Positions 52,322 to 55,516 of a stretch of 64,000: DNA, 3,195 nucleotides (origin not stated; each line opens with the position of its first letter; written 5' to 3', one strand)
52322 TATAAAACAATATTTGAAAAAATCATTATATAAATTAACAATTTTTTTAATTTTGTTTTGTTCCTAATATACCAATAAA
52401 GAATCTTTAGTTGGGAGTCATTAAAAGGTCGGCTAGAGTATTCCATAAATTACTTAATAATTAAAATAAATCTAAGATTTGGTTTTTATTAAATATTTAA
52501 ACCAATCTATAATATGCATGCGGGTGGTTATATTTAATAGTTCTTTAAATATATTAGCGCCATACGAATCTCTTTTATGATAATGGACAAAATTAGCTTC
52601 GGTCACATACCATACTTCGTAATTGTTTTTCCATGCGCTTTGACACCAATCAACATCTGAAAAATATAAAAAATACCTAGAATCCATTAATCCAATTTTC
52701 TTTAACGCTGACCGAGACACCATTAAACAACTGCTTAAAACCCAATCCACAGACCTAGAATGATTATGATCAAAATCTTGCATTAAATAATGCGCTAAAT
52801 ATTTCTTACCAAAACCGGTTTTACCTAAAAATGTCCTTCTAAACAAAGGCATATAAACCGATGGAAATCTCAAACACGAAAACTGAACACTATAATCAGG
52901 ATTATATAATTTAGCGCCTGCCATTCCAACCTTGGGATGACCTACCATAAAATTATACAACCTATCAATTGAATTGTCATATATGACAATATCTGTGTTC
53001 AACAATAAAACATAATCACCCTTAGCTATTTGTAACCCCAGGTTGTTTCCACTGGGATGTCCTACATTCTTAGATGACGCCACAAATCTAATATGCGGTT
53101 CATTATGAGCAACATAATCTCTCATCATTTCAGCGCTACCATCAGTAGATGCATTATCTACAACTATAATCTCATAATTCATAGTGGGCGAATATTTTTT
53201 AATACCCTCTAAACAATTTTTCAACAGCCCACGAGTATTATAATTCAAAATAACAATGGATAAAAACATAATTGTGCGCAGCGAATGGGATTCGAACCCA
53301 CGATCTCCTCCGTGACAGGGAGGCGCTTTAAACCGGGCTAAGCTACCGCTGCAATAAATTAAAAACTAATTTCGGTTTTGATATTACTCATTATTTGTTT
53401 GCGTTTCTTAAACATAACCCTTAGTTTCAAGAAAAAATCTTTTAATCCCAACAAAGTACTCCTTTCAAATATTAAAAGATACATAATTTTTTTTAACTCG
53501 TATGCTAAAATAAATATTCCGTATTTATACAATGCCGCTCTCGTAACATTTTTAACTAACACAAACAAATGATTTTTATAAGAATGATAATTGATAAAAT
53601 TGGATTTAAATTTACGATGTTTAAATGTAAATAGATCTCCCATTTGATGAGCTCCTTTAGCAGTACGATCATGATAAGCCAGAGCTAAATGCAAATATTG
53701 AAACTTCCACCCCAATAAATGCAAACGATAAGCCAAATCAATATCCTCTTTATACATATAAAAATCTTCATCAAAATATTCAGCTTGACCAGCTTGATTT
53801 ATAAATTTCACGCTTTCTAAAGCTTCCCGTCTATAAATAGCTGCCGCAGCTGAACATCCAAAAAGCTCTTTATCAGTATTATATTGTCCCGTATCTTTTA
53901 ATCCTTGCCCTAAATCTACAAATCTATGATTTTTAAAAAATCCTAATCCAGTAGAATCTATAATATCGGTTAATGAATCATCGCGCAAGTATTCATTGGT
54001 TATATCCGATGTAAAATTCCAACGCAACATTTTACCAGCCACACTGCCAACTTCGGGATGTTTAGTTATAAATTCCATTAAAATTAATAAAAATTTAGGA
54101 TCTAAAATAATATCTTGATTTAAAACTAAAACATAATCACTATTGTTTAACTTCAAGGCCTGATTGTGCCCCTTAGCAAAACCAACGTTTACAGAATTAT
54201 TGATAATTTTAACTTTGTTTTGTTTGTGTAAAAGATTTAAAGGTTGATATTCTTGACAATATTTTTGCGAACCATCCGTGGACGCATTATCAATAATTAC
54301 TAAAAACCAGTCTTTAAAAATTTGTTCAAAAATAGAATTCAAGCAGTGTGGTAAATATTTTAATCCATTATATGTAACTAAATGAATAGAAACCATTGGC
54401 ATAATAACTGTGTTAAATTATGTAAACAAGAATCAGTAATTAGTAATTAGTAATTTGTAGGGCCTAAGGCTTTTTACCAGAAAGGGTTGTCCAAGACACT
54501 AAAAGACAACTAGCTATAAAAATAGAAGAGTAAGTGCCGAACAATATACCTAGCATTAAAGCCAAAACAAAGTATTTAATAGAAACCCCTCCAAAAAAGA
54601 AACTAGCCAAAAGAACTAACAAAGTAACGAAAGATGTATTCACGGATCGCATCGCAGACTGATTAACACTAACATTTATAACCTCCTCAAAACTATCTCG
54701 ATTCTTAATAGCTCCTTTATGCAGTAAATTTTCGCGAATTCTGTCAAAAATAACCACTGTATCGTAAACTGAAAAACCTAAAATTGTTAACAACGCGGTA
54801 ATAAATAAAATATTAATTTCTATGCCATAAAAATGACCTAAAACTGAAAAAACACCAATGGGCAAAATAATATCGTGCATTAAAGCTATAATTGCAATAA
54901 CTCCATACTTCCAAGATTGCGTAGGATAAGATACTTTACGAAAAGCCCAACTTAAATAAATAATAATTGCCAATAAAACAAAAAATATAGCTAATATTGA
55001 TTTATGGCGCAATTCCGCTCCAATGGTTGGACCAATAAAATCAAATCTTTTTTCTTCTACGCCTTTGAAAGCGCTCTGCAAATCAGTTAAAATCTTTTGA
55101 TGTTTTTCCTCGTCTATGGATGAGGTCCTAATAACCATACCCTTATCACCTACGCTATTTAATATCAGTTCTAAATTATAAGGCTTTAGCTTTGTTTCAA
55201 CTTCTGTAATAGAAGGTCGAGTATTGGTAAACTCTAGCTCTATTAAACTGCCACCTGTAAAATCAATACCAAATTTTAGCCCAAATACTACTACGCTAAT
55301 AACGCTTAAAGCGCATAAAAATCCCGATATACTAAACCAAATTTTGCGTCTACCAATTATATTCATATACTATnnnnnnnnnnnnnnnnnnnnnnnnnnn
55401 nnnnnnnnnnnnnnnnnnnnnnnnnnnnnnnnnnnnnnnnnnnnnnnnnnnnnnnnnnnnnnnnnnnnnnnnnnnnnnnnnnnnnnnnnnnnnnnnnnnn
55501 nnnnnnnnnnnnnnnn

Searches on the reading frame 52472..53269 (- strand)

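Call 12: search_protein_families(library=pfam, proteins=[window:52472-53269:-], max_evalue=0.001)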
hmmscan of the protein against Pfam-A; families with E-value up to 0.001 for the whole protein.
window:52472-53269:- (265 aa): 3 families
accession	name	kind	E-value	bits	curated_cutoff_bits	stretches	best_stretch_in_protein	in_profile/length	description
PF00535.33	Glycos_transf_2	-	5e-25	88.8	23.3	1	4-123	1-118/168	Glycosyl transferase family 2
PF13641.12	Glyco_tranf_2_3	-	1.2e-12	48.8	27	1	3-234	3-216/230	Glycosyltransferase like family 2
PF10111.15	Glyco_tranf_2_2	-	5.7e-05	23.2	27.3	1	16-98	15-96/276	Glycosyltransferase like family 2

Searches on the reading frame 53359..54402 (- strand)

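Call 12: search_protein_families(library=pfam, proteins=[window:53359-54402:-], max_evalue=0.001)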
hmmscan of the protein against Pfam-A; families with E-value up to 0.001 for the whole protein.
window:53359-54402:- (347 aa): 3 families
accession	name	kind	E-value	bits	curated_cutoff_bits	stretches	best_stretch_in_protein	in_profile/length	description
PF00535.33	Glycos_transf_2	-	7.3e-25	88.3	23.3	1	5-197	1-166/168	Glycosyl transferase family 2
PF13641.12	Glyco_tranf_2_3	-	2.8e-07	31.2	27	1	4-247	3-214/230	Glycosyltransferase like family 2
PF13632.12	Glyco_trans_2_3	-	2.3e-05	24.7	27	0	90-271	1-117/198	Glycosyl transferase family group 2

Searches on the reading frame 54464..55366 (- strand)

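Call 12: search_protein_families(library=pfam, proteins=[window:54464-55366:-], max_evalue=0.001)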
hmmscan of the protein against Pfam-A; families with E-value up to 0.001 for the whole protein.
window:54464-55366:- (300 aa): 3 families
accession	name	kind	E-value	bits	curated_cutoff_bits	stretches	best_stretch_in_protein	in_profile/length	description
PF02355.23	SecD_SecF_C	-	4.1e-53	180.1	20.5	1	96-293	6-187/189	Protein export membrane protein SecD/SecF, C-terminal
PF07549.19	Sec_GG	-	4.8e-09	35.9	20.3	1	23-48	1-26/28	SecD/SecF GG Motif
PF00873.25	ACR_tran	-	0.00092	17.5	28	0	166-285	363-478/1021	AcrB/AcrD/AcrF family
